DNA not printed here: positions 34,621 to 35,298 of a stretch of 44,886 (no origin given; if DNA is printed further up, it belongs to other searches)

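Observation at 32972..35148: AT-rich four-gene cluster of small DNA-base-recognition proteins (MGMT/ATL-like, EndoIII-type Fe-S glycosylase, DUF6884-like, unknown)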

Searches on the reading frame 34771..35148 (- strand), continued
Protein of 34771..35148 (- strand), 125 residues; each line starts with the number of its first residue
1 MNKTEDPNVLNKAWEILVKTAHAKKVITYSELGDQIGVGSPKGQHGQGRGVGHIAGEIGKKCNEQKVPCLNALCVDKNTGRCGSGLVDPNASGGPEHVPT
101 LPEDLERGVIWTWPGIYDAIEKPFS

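Call 87: fold_search(model_id=the predicted structure, library=pdb)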
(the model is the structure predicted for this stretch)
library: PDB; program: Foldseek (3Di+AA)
matches with E <= 10: 38; with E <= 0.001: 0
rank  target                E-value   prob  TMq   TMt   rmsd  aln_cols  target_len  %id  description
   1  4wxc                  2.8e-01  0.77  0.43  0.31   5.6       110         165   18  Crystal structure of Mycobacterium tuberculosis OGT-Y139F (released 2015-11-04)
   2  1qnt                  4.0e-01  0.72  0.44  0.32   5.8       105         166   19  X-ray structure of human O6alkylguanine-DNA alkyltransferase (released 1999-12-16)
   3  1t39_A                5.6e-01  0.60  0.44  0.34   5.7       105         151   21  HUMAN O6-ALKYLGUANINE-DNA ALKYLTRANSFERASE COVALENTLY CROSSLINKED TO DNA (released 2004-07-13)
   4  4bhb                  6.0e-01  0.60  0.42  0.30   5.7       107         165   19  Crystal structure of Mycobacterium tuberculosis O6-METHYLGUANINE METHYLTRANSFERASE (released 2013-04-17)
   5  1eh7                  6.7e-01  0.66  0.40  0.29   4.1        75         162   16  METHYLATED HUMAN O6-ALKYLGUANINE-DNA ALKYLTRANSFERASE (released 2000-04-12)
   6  1t39_B                7.6e-01  0.54  0.44  0.35   5.7       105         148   21  HUMAN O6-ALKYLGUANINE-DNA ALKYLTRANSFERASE COVALENTLY CROSSLINKED TO DNA (released 2004-07-13)
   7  4wx9_A                8.0e-01  0.72  0.50  0.36   4.8       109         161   17  Crystal structure of Mycobacterium tuberculosis OGT in complex with DNA (released 2015-11-04)
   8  1eh8                  8.0e-01  0.66  0.41  0.29   3.5        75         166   16  BENZYLATED HUMAN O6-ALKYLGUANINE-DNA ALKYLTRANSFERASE (released 2000-04-12)
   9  3kzz                  9.0e-01  0.72  0.40  0.29   3.7        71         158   18  Crystal structure of SNAP-tag bound to its substrate benzylguanine (released 2010-12-15)
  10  3l00                  9.6e-01  0.38  0.34  0.26   4.6        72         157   19  Crystal structure of benzylated SNAP-tag (released 2010-12-15)
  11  1eh6                  9.6e-01  0.30  0.40  0.28   9.6       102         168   15  HUMAN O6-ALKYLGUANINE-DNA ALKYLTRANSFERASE (released 2000-04-12)
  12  3kzy_A                1.3e+00  0.54  0.40  0.29   3.2        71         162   17  Crystal structure of SNAP-tag (released 2010-12-15)
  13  4wxd                  1.3e+00  0.38  0.42  0.30   5.7       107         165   19  Crystal structure of Mycobacterium tuberculosis OGT-R37K (released 2015-11-04)
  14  1yfh_C                1.4e+00  0.47  0.46  0.36   4.7       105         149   16  wt Human O6-Alkylguanine-DNA Alkyltransferase Bound To DNA Containing an Alkylated Cytosine (released 2005-12-13)
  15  7e1p                  1.4e+00  0.21  0.35  0.28   6.2       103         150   14  Crystal structure of Sulfurisphaera tokodaii O6-methylguanine methyltransferase C120S variant in complex with O6-methyld (released 2021-12-15)
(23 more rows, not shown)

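Call 100: find_encoding_contigs(protein=P0189, flank=4000, max_places=3)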
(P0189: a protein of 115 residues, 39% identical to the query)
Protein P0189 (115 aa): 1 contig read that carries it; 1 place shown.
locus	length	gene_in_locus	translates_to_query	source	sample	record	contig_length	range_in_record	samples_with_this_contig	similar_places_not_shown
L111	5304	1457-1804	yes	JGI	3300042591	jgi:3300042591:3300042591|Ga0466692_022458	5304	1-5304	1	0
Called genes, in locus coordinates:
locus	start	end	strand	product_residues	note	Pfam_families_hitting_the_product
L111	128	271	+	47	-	-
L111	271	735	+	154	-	-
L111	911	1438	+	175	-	-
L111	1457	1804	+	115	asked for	-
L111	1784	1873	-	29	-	-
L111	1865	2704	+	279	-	-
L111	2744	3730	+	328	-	PF05154:TM2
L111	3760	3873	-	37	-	-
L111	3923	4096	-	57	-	PF04365:BrnT_toxin (weak)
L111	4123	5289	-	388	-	-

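Call 110: find_encoding_contigs(protein=P0190, flank=4000, max_places=3)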
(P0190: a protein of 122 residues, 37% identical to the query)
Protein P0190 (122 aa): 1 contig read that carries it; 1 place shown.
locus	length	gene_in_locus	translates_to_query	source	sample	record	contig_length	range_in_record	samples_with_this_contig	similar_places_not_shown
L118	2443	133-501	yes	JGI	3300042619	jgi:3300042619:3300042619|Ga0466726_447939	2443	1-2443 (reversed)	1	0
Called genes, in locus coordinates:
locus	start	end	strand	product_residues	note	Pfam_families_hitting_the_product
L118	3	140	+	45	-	?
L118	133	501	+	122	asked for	-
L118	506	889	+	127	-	PF02384:N6_Mtase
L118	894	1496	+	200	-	PF10544:T5orf172, PF13455:MUG113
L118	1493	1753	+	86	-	-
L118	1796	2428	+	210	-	-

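Call 116: find_encoding_contigs(protein=P0192, flank=5000, max_places=4)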
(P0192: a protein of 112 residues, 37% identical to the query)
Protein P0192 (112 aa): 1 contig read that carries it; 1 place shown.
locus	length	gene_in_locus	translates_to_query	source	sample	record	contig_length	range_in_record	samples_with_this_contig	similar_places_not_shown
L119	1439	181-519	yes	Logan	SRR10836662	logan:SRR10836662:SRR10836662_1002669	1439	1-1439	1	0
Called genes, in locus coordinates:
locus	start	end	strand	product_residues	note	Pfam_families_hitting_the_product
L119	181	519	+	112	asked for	-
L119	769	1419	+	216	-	-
